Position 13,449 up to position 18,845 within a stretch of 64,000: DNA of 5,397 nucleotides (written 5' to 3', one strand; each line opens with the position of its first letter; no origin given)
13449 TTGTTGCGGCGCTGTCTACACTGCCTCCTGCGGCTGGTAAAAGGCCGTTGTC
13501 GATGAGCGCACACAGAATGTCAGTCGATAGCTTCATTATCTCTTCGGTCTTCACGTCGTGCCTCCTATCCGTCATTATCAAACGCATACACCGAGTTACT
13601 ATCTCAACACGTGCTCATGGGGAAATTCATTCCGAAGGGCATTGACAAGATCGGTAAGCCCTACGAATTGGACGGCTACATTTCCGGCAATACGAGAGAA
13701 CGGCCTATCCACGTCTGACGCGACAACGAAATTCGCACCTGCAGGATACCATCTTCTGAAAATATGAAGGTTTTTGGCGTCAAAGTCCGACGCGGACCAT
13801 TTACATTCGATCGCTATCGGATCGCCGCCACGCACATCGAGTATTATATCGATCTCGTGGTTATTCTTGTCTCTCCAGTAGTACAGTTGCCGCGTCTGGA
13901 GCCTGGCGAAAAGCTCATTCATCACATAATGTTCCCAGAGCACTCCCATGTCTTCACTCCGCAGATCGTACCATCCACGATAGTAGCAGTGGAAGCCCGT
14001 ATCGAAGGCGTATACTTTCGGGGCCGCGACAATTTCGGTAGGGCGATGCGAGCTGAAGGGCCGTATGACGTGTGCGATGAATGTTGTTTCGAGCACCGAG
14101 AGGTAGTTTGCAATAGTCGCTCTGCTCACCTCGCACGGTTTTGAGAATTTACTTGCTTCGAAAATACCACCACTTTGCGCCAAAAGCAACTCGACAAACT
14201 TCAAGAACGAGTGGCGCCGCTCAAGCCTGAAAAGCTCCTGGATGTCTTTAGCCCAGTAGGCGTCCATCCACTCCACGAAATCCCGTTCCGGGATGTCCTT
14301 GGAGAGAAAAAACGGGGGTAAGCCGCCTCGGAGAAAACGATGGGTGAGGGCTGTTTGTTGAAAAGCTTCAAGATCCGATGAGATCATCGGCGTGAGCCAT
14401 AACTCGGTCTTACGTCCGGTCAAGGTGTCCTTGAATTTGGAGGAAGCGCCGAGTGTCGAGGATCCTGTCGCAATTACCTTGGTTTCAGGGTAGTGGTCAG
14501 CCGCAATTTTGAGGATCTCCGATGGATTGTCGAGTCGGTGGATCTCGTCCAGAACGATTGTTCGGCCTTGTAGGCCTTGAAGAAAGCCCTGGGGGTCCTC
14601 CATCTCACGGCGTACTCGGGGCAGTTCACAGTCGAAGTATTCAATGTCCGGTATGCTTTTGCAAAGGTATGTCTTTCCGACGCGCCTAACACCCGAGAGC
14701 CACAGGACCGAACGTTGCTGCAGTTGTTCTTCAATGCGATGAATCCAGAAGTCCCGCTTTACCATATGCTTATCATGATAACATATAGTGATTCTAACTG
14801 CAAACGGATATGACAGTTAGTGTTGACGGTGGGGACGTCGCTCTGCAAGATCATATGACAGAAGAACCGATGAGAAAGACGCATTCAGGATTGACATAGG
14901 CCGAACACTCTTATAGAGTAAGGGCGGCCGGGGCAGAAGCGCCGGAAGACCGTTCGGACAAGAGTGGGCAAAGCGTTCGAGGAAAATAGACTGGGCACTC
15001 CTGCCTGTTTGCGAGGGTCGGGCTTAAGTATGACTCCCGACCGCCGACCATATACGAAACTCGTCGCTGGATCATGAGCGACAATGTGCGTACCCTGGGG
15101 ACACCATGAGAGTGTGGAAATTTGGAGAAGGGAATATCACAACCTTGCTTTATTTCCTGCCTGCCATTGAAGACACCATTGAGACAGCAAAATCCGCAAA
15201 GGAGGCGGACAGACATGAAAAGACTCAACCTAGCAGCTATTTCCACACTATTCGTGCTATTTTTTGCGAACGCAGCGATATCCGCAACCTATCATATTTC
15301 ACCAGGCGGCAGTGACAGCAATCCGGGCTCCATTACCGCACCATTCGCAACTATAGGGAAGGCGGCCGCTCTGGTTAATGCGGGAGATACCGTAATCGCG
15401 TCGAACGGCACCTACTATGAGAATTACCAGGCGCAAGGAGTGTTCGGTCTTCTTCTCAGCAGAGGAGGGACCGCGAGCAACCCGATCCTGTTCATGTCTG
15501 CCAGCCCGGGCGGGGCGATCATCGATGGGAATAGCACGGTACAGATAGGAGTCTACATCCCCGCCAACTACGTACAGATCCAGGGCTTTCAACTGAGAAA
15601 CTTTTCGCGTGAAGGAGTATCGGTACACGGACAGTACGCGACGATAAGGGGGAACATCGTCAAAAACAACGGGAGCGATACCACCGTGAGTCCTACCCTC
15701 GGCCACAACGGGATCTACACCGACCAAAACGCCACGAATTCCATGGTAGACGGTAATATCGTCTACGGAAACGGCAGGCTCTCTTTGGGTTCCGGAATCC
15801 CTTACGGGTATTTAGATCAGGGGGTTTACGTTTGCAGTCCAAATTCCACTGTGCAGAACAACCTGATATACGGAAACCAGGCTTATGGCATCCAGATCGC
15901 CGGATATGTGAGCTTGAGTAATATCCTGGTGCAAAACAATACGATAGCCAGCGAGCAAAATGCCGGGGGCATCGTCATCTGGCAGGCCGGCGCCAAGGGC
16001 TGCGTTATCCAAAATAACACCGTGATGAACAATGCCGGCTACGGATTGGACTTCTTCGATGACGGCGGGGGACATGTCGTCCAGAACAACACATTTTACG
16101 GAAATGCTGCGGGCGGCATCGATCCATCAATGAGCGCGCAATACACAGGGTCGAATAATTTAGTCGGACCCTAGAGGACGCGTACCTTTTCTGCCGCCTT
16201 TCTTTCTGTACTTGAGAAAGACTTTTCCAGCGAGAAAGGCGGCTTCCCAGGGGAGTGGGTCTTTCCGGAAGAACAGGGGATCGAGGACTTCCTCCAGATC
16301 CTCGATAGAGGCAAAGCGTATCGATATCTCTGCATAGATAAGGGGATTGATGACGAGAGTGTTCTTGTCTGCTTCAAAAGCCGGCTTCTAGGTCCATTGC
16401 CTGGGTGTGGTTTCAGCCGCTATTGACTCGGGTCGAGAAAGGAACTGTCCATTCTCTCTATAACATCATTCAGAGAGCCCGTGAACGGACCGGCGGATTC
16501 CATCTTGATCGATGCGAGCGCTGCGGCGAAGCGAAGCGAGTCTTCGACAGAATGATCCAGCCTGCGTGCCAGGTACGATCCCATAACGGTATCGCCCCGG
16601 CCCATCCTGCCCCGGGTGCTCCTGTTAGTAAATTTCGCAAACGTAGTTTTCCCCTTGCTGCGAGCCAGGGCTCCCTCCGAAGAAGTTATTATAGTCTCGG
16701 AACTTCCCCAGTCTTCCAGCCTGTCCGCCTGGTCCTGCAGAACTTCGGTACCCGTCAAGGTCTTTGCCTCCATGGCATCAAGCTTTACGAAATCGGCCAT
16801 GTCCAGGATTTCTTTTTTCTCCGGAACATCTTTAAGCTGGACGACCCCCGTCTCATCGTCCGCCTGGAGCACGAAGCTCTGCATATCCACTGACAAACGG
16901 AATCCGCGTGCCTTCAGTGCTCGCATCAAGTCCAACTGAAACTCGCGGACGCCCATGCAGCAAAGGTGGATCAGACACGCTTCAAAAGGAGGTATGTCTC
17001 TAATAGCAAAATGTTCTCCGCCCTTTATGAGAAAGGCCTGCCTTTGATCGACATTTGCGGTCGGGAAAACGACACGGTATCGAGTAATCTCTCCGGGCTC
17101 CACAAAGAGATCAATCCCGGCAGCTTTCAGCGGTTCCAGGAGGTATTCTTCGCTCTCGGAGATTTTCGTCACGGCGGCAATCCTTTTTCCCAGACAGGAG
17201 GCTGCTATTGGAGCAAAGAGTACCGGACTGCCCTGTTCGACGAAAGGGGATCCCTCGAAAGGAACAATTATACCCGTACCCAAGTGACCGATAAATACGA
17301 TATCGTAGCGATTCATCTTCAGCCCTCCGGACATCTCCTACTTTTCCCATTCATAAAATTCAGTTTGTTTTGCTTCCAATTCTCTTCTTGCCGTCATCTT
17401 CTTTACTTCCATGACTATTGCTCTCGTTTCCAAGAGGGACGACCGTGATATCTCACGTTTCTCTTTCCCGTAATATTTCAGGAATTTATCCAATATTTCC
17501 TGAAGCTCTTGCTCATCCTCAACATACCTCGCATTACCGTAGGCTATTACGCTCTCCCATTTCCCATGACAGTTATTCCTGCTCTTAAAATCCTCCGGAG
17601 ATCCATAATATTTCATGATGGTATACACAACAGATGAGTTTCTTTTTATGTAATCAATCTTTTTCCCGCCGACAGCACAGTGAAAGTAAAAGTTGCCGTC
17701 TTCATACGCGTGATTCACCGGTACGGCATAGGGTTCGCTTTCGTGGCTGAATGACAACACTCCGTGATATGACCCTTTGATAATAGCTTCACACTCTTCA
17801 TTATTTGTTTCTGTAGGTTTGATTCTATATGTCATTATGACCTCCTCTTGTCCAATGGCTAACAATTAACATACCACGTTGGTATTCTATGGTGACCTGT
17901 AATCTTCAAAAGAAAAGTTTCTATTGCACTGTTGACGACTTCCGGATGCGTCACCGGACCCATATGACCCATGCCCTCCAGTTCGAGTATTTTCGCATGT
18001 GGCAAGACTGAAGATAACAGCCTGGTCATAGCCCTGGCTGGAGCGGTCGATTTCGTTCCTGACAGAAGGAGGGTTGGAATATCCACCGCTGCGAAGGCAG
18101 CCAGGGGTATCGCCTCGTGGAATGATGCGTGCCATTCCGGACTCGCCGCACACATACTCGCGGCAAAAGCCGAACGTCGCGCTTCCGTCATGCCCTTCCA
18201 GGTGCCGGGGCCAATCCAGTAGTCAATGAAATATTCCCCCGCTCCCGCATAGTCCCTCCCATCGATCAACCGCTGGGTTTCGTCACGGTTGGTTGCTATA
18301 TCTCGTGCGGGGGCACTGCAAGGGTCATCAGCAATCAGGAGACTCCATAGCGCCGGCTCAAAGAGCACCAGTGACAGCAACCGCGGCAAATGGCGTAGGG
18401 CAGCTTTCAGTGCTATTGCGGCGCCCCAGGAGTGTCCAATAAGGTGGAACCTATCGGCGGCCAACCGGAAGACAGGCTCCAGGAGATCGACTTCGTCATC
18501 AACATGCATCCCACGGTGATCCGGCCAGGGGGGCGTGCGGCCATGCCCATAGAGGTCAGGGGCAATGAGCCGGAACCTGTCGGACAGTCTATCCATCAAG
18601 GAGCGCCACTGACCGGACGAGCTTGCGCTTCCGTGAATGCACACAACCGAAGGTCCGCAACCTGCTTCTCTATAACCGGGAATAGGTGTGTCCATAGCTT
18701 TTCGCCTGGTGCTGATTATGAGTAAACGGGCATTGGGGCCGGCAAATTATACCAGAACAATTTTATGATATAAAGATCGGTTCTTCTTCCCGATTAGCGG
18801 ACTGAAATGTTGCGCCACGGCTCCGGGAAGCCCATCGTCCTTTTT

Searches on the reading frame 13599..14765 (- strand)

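Call 11: search_protein_families(library=pfam, proteins=[window:13599-14765:-])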
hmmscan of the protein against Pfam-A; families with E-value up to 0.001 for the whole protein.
window:13599-14765:- (388 aa): 2 families
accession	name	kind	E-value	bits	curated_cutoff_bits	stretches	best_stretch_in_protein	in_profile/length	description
PF13635.12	DUF4143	-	1.8e-34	119.3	28.1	1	173-324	2-160/160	Domain of unknown function (DUF4143)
PF13173.12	AAA_14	-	2e-20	73.5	27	1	18-127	2-123/129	AAA domain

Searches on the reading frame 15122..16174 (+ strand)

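Call 11: search_protein_families(library=pfam, proteins=[window:15122-16174:+])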
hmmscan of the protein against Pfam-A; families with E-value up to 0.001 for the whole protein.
window:15122-16174:+ (350 aa): 3 families
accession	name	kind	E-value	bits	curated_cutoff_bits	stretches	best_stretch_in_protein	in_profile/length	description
PF13229.12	Beta_helix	-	1.1e-16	61.3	25.9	2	140-289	22-147/158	Right handed beta helix region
PF07602.17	DUF1565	-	1.6e-09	37.9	20.3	1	63-258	3-203/257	Protein of unknown function (DUF1565)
PF22842.2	Pel9A-like_beta_helix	-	1.1e-07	31.6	25.2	1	52-99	6-53/370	Pel9A-like, right handed beta helix region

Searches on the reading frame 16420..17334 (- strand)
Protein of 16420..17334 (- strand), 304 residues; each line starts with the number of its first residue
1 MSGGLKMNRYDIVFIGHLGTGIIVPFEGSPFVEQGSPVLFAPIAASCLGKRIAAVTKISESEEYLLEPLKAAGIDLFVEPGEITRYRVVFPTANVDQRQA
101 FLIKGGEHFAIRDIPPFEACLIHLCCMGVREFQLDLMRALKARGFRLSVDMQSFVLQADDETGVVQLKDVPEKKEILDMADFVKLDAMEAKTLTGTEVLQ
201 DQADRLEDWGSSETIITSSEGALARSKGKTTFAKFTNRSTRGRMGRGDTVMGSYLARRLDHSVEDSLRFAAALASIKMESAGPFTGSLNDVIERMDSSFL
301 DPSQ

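Call 11: search_protein_families(library=pfam, proteins=[window:16420-17334:-])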
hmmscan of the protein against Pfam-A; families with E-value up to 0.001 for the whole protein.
window:16420-17334:- (304 aa): 1 family
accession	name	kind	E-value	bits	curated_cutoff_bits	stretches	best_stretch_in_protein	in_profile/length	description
PF00294.29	PfkB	-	1.9e-11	44.3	25.8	1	44-283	45-295/302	pfkB family carbohydrate kinase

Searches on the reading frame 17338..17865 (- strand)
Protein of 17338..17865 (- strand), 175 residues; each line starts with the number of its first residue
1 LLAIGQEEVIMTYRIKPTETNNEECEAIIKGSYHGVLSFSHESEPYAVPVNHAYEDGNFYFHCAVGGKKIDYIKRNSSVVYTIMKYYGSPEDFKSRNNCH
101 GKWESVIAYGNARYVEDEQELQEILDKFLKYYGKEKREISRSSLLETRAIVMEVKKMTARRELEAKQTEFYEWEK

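Call 11: search_protein_families(library=pfam, proteins=[window:17338-17865:-])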
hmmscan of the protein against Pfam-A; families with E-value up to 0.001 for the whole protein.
window:17338-17865:- (175 aa): 3 families
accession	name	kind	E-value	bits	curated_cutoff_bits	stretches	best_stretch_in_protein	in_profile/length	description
PF12900.13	Pyridox_ox_2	-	7.5e-24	84.7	27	1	22-161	2-140/140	Pyridoxamine 5'-phosphate oxidase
PF01243.27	PNPOx_N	-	3.7e-08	34.2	28.1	1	23-151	3-110/120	Pyridoxamine 5'-phosphate oxidase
PF04299.18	FMN_bind_2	-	4.3e-06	26.9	22.4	1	18-138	8-140/168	Putative FMN-binding domain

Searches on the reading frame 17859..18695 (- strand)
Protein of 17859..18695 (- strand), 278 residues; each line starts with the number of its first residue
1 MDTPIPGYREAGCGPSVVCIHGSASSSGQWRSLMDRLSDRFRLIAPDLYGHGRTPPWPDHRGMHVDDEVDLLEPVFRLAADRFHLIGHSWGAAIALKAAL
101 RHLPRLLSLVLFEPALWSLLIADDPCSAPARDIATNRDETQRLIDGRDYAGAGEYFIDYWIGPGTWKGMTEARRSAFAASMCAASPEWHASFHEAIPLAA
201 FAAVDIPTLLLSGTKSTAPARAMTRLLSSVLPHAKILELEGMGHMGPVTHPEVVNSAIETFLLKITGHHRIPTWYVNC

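Call 11: search_protein_families(library=pfam, proteins=[window:17859-18695:-])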
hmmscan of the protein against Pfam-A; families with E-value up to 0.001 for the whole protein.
window:17859-18695:- (278 aa): 4 families
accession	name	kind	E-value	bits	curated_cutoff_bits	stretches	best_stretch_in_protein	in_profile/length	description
PF12697.13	Abhydrolase_6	-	2.3e-22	81.2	26.3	1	17-256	1-216/217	Alpha/beta hydrolase family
PF00561.26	Abhydrolase_1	-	2.7e-21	76.8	25.8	1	15-114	1-102/245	alpha/beta hydrolase fold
PF12146.15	Hydrolase_4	-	7.3e-12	45.5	27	1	17-118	7-113/239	Serine aminopeptidase, S33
PF00975.26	Thioesterase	-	0.00043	21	26.4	1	17-101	3-86/226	Thioesterase domain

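Call 22: find_encoding_contigs(protein=window:17859-18695:-, flank=4000, max_places=10)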
Protein window:17859-18695:- (278 aa): 9 contigs read that carry it; 7 places shown.
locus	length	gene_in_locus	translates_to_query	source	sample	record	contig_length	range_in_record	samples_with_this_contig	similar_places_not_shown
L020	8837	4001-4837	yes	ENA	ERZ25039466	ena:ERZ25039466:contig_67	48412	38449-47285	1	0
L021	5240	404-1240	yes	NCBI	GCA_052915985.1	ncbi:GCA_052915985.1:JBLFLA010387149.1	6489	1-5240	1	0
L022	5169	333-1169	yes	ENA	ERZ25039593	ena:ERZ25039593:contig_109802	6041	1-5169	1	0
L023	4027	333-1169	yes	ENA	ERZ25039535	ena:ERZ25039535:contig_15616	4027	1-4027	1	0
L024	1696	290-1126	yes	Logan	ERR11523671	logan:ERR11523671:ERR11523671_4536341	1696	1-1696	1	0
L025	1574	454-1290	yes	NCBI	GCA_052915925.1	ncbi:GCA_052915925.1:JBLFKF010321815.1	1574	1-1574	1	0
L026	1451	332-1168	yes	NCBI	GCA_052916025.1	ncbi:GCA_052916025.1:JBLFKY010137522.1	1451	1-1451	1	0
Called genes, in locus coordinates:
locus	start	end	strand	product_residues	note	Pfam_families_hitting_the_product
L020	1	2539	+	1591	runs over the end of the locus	PF13191:AAA_16 (faint), PF20703:nSTAND1 (weak), PF05729:NACHT (weak), PF13401:AAA_22 (faint)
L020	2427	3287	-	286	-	PF13276:HTH_21, PF00665:rve, PF13683:rve_3, PF13333:rve_2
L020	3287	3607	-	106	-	PF01527:HTH_Tnp_1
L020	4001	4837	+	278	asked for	PF00561:Abhydrolase_1, PF12146:Hydrolase_4, PF12697:Abhydrolase_6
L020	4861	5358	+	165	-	PF04299:FMN_bind_2 (weak), PF12900:Pyridox_ox_2, PF01243:PNPOx_N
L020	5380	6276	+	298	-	PF00294:PfkB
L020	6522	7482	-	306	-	PF07602:DUF1565, PF22842:Pel9A-like_beta_helix, PF13229:Beta_helix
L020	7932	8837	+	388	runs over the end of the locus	PF13173:AAA_14, PF13635:DUF4143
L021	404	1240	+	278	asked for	PF00561:Abhydrolase_1, PF12146:Hydrolase_4, PF12697:Abhydrolase_6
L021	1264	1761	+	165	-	PF04299:FMN_bind_2 (weak), PF12900:Pyridox_ox_2, PF01243:PNPOx_N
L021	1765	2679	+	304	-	PF00294:PfkB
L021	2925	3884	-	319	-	PF07602:DUF1565, PF22842:Pel9A-like_beta_helix, PF13229:Beta_helix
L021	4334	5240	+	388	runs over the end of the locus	PF13173:AAA_14, PF13635:DUF4143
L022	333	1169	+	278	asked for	PF00561:Abhydrolase_1, PF12146:Hydrolase_4, PF12697:Abhydrolase_6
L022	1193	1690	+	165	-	PF04299:FMN_bind_2 (weak), PF12900:Pyridox_ox_2, PF01243:PNPOx_N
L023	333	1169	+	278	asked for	PF00561:Abhydrolase_1, PF12146:Hydrolase_4, PF12697:Abhydrolase_6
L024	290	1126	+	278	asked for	PF00561:Abhydrolase_1, PF12146:Hydrolase_4, PF12697:Abhydrolase_6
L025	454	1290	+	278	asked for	PF00561:Abhydrolase_1, PF12146:Hydrolase_4, PF12697:Abhydrolase_6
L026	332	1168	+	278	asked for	PF00561:Abhydrolase_1, PF12146:Hydrolase_4, PF12697:Abhydrolase_6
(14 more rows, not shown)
